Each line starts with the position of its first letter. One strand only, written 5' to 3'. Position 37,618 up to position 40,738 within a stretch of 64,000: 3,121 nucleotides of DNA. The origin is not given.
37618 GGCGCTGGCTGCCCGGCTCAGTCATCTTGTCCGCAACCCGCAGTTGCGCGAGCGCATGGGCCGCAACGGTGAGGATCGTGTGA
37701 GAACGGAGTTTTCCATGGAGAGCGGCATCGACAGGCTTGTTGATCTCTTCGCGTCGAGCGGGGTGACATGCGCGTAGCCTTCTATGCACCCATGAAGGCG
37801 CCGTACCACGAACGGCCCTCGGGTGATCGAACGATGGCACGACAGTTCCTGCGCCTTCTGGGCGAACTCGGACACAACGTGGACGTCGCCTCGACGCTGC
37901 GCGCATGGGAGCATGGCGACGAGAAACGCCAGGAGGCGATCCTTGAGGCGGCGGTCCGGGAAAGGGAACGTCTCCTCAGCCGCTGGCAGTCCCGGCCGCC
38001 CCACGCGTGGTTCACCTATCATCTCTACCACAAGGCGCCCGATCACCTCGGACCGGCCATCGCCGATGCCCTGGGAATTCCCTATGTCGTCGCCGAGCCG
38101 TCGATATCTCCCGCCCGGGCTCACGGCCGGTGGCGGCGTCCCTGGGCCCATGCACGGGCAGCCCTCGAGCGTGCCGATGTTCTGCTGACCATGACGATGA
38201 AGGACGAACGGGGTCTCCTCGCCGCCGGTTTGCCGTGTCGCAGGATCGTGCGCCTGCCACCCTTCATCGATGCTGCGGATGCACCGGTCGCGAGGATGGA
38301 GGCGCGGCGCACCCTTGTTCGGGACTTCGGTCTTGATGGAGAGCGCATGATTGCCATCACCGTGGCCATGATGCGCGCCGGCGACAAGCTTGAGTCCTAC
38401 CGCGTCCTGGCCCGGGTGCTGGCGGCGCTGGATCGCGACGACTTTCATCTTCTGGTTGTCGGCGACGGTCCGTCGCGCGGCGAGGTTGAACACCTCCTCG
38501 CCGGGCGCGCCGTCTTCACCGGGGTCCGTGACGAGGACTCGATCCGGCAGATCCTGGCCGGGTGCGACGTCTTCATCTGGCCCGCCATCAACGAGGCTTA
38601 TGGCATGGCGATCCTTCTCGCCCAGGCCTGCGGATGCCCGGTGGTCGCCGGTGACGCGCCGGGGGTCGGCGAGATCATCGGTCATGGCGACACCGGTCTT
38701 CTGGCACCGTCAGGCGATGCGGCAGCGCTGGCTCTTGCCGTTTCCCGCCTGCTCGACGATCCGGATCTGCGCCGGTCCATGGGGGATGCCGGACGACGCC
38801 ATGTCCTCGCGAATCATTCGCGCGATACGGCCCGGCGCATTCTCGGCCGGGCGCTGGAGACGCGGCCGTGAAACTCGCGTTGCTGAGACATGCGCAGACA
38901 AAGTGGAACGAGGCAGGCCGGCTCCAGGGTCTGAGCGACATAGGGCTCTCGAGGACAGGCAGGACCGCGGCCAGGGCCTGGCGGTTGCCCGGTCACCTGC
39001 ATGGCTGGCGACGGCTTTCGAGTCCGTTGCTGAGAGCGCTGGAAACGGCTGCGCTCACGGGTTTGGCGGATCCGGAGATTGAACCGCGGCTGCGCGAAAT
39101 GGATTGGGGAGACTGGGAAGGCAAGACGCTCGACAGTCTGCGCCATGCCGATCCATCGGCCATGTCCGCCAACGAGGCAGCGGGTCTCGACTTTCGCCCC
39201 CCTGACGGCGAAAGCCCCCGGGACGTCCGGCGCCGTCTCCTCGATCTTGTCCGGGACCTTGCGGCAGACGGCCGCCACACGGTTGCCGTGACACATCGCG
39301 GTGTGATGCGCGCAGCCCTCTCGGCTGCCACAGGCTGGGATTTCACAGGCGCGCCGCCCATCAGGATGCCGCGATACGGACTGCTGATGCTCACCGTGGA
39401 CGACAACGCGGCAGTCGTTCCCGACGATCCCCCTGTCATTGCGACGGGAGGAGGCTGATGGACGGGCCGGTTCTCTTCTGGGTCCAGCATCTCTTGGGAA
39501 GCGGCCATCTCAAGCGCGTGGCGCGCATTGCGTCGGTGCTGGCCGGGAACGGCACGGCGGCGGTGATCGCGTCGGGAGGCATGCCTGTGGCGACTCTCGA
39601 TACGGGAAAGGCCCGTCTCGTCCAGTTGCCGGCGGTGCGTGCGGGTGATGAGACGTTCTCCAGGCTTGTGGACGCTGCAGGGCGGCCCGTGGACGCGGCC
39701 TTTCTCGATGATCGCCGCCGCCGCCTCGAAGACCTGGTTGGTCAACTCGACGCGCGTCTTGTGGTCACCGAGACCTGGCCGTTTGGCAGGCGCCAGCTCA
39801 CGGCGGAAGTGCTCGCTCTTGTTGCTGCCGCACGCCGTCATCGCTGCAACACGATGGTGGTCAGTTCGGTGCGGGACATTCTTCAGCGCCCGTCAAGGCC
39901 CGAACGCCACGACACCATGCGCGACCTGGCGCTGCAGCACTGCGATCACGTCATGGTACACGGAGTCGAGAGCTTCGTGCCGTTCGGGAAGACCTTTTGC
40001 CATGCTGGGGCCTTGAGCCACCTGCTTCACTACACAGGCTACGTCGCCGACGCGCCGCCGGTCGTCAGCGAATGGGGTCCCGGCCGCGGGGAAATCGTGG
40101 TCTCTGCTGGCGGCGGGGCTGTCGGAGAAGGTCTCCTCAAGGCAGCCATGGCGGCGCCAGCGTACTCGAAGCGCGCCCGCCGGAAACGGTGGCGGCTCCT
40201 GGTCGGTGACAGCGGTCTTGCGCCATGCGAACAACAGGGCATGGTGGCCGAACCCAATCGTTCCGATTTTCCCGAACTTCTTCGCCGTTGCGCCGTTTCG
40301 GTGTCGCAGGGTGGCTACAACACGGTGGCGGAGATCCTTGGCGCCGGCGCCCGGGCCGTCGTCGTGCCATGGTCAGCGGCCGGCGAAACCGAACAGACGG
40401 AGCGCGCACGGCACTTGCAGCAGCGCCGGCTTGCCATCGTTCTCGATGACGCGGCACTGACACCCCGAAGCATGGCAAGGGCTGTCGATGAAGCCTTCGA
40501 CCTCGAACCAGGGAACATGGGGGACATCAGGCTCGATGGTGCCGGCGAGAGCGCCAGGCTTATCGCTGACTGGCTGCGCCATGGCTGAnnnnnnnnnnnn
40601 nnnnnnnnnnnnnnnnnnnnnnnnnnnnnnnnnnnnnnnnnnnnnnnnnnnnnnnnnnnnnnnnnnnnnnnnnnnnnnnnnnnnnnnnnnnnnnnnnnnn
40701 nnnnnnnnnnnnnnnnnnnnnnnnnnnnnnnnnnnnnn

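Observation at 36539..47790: Ten-gene overlapping operon joining glycosyltransferases, a phosphatase and a deacetylase to a YejABEF-type peptide importer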

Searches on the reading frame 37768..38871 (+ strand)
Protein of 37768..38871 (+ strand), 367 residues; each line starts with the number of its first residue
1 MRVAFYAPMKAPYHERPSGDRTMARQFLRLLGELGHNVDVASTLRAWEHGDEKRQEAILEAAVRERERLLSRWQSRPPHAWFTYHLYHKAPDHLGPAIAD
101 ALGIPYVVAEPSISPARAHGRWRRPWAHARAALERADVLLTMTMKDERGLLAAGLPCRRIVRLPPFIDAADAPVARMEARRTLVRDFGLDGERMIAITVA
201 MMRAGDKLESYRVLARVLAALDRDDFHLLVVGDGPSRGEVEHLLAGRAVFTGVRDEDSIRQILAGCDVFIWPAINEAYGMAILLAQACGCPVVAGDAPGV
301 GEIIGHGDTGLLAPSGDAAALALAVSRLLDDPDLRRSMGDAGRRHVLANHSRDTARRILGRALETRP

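Call 3: search_protein_families(library=pfam, proteins=[window:37768-38871:+])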
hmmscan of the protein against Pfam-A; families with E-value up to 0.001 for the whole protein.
window:37768-38871:+ (367 aa): 5 families
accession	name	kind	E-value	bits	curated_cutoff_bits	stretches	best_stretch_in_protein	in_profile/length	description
PF13692.12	Glyco_trans_1_4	-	1e-27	97.5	27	1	209-331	15-142/142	Glycosyl transferases group 1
PF00534.26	Glycos_transf_1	-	2.6e-26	92.6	26.4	1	212-344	31-171/172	Glycosyl transferases group 1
PF13524.12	Glyco_trans_1_2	-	4.2e-11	43.4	25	1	218-351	6-134/144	Glycosyl transferase-like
PF20706.3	GT4-conflict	-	2.6e-05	23.9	26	1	253-307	269-323/385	Family 4 Glycosyltransferase in conflict systems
PF13439.12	Glyco_transf_4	-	0.00028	21.4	28.5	1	22-169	6-168/170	Glycosyltransferase Family 4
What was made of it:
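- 37768..38871 (+): G2, GT4 glycosyltransferase, homolog of SMb21252. Pfam (call 3).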

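Call 4: search_protein_families(library=ncbifam, proteins=[window:37768-38871:+])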
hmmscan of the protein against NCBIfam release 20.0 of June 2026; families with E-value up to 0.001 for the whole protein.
window:37768-38871:+ (367 aa): 28 families (the best 25 are shown)
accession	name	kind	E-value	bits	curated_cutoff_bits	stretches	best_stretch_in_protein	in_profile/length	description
TIGR03088.1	stp2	hypoth_equivalog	2.7e-24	85.9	409.05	1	188-353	189-360/374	TIGR03088 family PEP-CTERM/XrtA system glycosyltransferase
NF041876.1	EPS_EpsE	equivalog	1.2e-22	80.7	400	1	244-353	274-383/389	exopolysaccharide biosynthesis GT4 family glycosyltransferase EpsE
TIGR03999.1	thiol_BshA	equivalog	2.6e-21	76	273.7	1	160-352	169-359/375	N-acetyl-alpha-D-glucosaminyl L-malate synthase BshA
TIGR02149.1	glgA_Coryne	subfamily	3.9e-17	62.4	302.4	1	256-354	274-378/391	glycogen synthase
NF053787.1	GlcN_PG_synth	equivalog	2.8e-16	59.3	480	1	185-354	189-347/361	N-acetylglucosaminyl phosphatidylglycerol synthase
TIGR03449.1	mycothiol_MshA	equivalog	8e-15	54.6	462.5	1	134-353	163-391/406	D-inositol-3-phosphate glycosyltransferase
TIGR04063.1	stp3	hypoth_equivalog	1.5e-12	47.2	442.05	1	131-351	153-380/397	TIGR04063 family PEP-CTERM/XrtA system glycosyltransferase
NF038229.1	Glyco4_Geo_Pelo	equivalog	1.5e-12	47.2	400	1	55-354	33-324/338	GPMC system family 4 glycosyltransferase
TIGR02472.1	sucr_P_syn_N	equivalog_domain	2.1e-10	40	576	1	267-353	342-428/439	sucrose-phosphate synthase, putative, glycosyltransferase domain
TIGR04047.1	MSMEG_0565_glyc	hypoth_equivalog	3.9e-10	39.4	259.85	1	245-356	256-365/373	MSMEG_0565 family glycosyltransferase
NF047684.1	TeichurnBiosyTuaC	equivalog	9.3e-10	38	550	1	214-353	237-376/391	teichuronic acid biosynthesis protein TuaC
NF050063.1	ProtGlycPglJ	equivalog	2.6e-08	33.5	500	1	206-357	204-358/363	N-acetylgalactosamine-N,N'-diacetylbacillosaminyl-diphospho-undecaprenol 4-alpha-N-acetylgalactosaminyltransferase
NF007640.0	PRK10307.1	subfamily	3.8e-08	32.6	276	1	129-355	165-396/411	WcaI family glycosyltransferase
NF038298.1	EPS_HpsO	equivalog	3.2e-07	29.5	575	1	275-351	298-372/388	hormogonium polysaccharide biosynthesis glycosyltransferase HpsO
TIGR04348.1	TIGR04348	equivalog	4.1e-06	26.1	300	1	249-339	196-285/310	selenoneine biosynthesis selenosugar synthase SenB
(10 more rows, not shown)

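Call 33: search_solved_structures(query=window:37768-38871:+, max_evalue=0.00001)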
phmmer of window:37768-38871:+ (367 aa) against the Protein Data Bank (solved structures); distinct sequences matched with E-value up to 0.00001: 32.
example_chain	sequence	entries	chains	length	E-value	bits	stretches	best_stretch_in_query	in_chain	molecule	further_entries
2jjm_A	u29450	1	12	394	1.1e-18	70.6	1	181-347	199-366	GLYCOSYL TRANSFERASE, GROUP 1 FAMILY PROTEIN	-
3mbo_A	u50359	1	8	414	1.2e-18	70.5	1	181-347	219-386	Glycosyltransferase, group 1 family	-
3oka_A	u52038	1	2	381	2.2e-14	56.4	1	194-363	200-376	GDP-mannose-dependent alpha-(1-6)-phosphatidylinositol monomannoside mannosyltransferase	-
3okc_A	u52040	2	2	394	2.4e-14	56.3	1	194-363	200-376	GDP-mannose-dependent alpha-(1-6)-phosphatidylinositol monomannoside mannosyltransferase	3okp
6kih_A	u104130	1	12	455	6.1e-14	55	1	241-350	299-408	Tll1590 protein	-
6tvp_A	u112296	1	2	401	1.1e-11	47.5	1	102-348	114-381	Alpha-maltose-1-phosphate synthase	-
3c4q_A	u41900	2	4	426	1.2e-10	44.2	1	207-347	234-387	Predicted glycosyltransferases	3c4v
3c48_A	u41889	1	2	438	1.3e-10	44.1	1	207-347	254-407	Predicted glycosyltransferases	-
8b5s_B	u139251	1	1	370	1.5e-10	43.8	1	117-339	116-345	UDP-glucose:(Heptosyl) LPS alpha 1,3-glucosyltransferase WaaG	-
8b5q_A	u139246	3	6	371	1.5e-10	43.8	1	117-339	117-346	UDP-glucose:(Heptosyl) LPS alpha 1,3-glucosyltransferase WaaG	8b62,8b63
8b5s_A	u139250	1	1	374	1.6e-10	43.8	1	117-340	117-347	UDP-glucose:(Heptosyl) LPS alpha 1,3-glucosyltransferase WaaG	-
7qsg_A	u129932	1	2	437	3.2e-10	42.8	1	232-348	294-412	D-inositol 3-phosphate glycosyltransferase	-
4n9w_A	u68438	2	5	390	3.8e-09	39.2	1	223-337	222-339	GDP-mannose-dependent alpha-(1-2)-phosphatidylinositol mannosyltransferase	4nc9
2gej_A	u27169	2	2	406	4.2e-09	39.1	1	223-337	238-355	PHOSPHATIDYLINOSITOL MANNOSYLTRANSFERASE (PimA)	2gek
5d00_A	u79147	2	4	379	7.5e-09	38.2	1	188-337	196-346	N-acetyl-alpha-D-glucosaminyl L-malate synthase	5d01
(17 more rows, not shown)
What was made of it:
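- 37768..38871 (+): Best solved relatives are BshA, PimB', sucrose-phosphate synthase and MshA (call 33).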

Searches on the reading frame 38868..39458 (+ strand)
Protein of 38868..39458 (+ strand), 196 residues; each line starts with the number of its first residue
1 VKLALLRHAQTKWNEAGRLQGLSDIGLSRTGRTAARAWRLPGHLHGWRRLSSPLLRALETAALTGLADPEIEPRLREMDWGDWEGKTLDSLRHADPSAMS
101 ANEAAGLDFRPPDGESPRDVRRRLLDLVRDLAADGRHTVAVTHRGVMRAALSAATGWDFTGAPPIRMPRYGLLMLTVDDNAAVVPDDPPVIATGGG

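Call 3: search_protein_families(library=pfam, proteins=[window:38868-39458:+])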
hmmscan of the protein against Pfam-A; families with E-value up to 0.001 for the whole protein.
window:38868-39458:+ (196 aa): 1 family
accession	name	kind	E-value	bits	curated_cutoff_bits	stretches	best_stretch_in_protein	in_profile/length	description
PF00300.27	His_Phos_1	-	3.8e-41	141.3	21.7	1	3-182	1-186/194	Histidine phosphatase superfamily (branch 1)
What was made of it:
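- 38868..39458 (+): G3, histidine phosphatase (branch 1). An accessory part, absent from S. meliloti and some other versions. Pfam His_Phos_1, E 4e-41 (call 3).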

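Call 4: search_protein_families(library=ncbifam, proteins=[window:38868-39458:+])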
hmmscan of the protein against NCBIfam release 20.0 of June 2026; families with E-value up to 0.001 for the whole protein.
window:38868-39458:+ (196 aa): 14 families
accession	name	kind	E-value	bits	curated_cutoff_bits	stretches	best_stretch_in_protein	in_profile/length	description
TIGR03162.1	ribazole_cobC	equivalog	3e-30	104.9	162.9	1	3-160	1-161/176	alpha-ribazole phosphatase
NF005567.0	PRK07238.1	equivalog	1.1e-19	71.1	326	1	2-153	179-340/378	bifunctional RNase H/acid phosphatase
NF009993.0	PRK13462.1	equivalog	4.1e-17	62.5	226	1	2-151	7-155/203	acid phosphatase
TIGR03848.1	MSMEG_4193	subfamily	2e-14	53.5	203.85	1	4-157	3-166/204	MSMEG_4193 family putative phosphomutase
NF045917.1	PhserinePhPspA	equivalog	8.2e-14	51.8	350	1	2-156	3-163/211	phosphoserine phosphatase PspA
NF011580.0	PRK15004.1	equivalog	3.3e-12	46.8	250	1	1-148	1-154/203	adenosylcobalamin/alpha-ribazole phosphatase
NF002901.0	PRK03482.1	equivalog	5.8e-10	39.1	261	1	3-149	4-156/215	2,3-diphosphoglycerate-dependent phosphoglycerate mutase GpmB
NF038349.1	dPGM_arch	equivalog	1.1e-07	32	225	1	5-173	3-167/194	2,3-diphosphoglycerate-dependent phosphoglycerate mutase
NF002217.0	PRK01112.1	equivalog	2.3e-07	30.4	320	1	2-64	3-66/228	2,3-bisphosphoglycerate-dependent phosphoglycerate mutase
NF009994.0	PRK13463.1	equivalog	3.5e-05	23.7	277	1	5-131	7-137/203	phosphoserine phosphatase 1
NF002339.0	PRK01295.1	equivalog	5.6e-05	22.7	316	1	3-126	5-137/206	2,3-bisphosphoglycerate-dependent phosphoglycerate mutase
NF010713.0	PRK14115.1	equivalog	7.4e-05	22.1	305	1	2-36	3-37/248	2,3-diphosphoglycerate-dependent phosphoglycerate mutase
TIGR01258.1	pgm_1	subfamily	0.00036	20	81.7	1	1-36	1-36/245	2,3-bisphosphoglycerate-dependent phosphoglycerate mutase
NF010718.0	PRK14120.1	equivalog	0.00052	19.4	366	1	2-36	6-40/249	phosphoglyceromutase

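Call 34: search_solved_structures(query=window:38868-39458:+, max_evalue=0.00001)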
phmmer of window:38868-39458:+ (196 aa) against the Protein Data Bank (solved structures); distinct sequences matched with E-value up to 0.00001: 46.
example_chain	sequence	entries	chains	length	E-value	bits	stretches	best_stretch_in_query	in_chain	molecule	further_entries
1ebb_A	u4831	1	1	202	6.5e-18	68.4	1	3-166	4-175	PHOSPHATASE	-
1h2e_A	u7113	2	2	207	7.1e-18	68.2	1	3-166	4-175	PHOSPHATASE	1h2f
2p6o_A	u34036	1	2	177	1.1e-17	67.6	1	1-179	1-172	Alpha-ribazole-5'-phosphate phosphatase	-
2p78_A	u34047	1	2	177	1.1e-17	67.6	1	1-179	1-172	Alpha-ribazole-5'-phosphate phosphatase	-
2p9z_A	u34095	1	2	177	1.2e-17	67.5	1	1-179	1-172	Alpha-ribazole-5'-phosphate phosphatase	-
2eoa_A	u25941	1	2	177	1.3e-17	67.3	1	1-179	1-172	Alpha-ribazole-5'-phosphate phosphatase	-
2enw_A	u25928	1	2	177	1.5e-17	67.2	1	1-179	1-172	Alpha-ribazole-5'-phosphate phosphatase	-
2p30_A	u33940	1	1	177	1.6e-17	67.1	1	1-179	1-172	Alpha-ribazole-5'-phosphate phosphatase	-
2p79_A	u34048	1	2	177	1.6e-17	67.1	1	1-179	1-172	Alpha-ribazole-5'-phosphate phosphatase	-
2enu_A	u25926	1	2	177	1.6e-17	67.1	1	1-179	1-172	Alpha-ribazole-5'-phosphate phosphatase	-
1v37_A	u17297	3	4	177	1.7e-17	67.1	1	1-179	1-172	phosphoglycerate mutase | Alpha-ribazole-5'-phosphate phosphatase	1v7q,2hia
2owe_A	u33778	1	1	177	2.1e-17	66.7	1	1-179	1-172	Alpha-ribazole-5'-phosphate phosphatase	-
2p6m_A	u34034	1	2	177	2.2e-17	66.7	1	1-179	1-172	Alpha-ribazole-5'-phosphate phosphatase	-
2p9y_A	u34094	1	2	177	2.5e-17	66.5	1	1-179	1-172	Alpha-ribazole-5'-phosphate phosphatase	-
2p2z_A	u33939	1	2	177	2.6e-17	66.4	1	1-179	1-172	Alpha-ribazole-5'-phosphate phosphatase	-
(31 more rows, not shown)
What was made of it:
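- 38868..39458 (+): Solved relatives are PhoE, alpha-ribazole phosphatase and glucosyl-3-phosphoglycerate phosphatase (call 34).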

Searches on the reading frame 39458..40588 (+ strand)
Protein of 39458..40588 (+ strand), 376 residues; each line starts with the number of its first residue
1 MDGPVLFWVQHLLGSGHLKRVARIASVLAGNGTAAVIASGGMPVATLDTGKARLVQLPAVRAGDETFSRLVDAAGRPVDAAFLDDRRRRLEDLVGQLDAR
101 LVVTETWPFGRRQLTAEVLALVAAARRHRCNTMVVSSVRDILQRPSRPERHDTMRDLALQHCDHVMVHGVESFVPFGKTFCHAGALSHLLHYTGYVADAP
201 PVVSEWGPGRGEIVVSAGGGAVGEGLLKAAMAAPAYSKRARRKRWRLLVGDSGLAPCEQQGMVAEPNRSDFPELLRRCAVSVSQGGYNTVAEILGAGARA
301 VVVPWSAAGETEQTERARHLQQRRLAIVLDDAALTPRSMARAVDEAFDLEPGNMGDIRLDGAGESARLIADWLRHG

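Call 3: search_protein_families(library=pfam, proteins=[window:39458-40588:+])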
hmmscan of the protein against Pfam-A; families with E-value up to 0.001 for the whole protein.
window:39458-40588:+ (376 aa): 1 family
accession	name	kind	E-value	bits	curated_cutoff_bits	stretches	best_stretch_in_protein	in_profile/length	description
PF04101.22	Glyco_tran_28_C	-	2.6e-10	41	22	1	269-347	63-141/166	Glycosyltransferase family 28 C-terminal domain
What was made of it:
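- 39458..40588 (+): G4, second COG4671 / GT28-C-like glycosyltransferase 'GT28b', homolog of SMb21266. Pfam Glyco_tran_28_C, E 2.6e-10 (call 3).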

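Call 4: search_protein_families(library=ncbifam, proteins=[window:39458-40588:+])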
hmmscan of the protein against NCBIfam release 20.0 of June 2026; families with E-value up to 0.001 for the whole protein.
window:39458-40588:+ (376 aa): 4 families
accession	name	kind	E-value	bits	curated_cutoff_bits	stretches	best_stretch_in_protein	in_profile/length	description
TIGR01133.1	murG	equivalog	1.5e-06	27.5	250.25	1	267-345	246-322/353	undecaprenyldiphospho-muramoylpentapeptide beta-N-acetylglucosaminyltransferase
TIGR00661.1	MJ1255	subfamily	0.00011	21.6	195.9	1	267-333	237-301/321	MJ1255/VC2487 family glycosyltransferase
NF041548.1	PssE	equivalog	0.00047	20.1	120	1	268-340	49-121/146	PssE/Cps14G family polysaccharide biosynthesis glycosyltransferase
NF000354.1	glycotrans_Rgt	equivalog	0.00067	18.9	800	1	219-370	251-399/411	rifamycin-inactivating glycosyltransferase Rgt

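Call 16: search_solved_structures(query=window:39458-40588:+, max_evalue=1)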
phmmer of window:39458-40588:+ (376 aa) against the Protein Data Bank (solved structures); distinct sequences matched with E-value up to 1: 5.
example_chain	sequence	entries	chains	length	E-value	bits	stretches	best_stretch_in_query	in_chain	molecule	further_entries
1piw_A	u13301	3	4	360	0.085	15.3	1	192-303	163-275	Hypothetical zinc-type alcohol dehydrogenase-like protein in PRE5-FET4 intergenic region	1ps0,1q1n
6u0m_7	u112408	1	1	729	0.42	13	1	214-291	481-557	DNA replication licensing factor MCM7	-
5v8f_7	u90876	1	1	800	0.48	12.8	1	214-291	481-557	DNA replication licensing factor MCM7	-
28vy_7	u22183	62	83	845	0.51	12.7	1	214-291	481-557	DNA replication licensing factor MCM7 | Minichromosome Maintenance 7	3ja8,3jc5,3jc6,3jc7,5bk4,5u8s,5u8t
7d1i_A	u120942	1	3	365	0.73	12.2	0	277-339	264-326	UDP-N-acetylglucosamine--N-acetylmuramyl-(pentapeptide) pyrophosphoryl-undecaprenol N-acet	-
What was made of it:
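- Tried and rejected: Sequence search of the second one (G4) against solved structures returned only chance-level matches (call 16), so nothing about donor or acceptor could be inferred.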
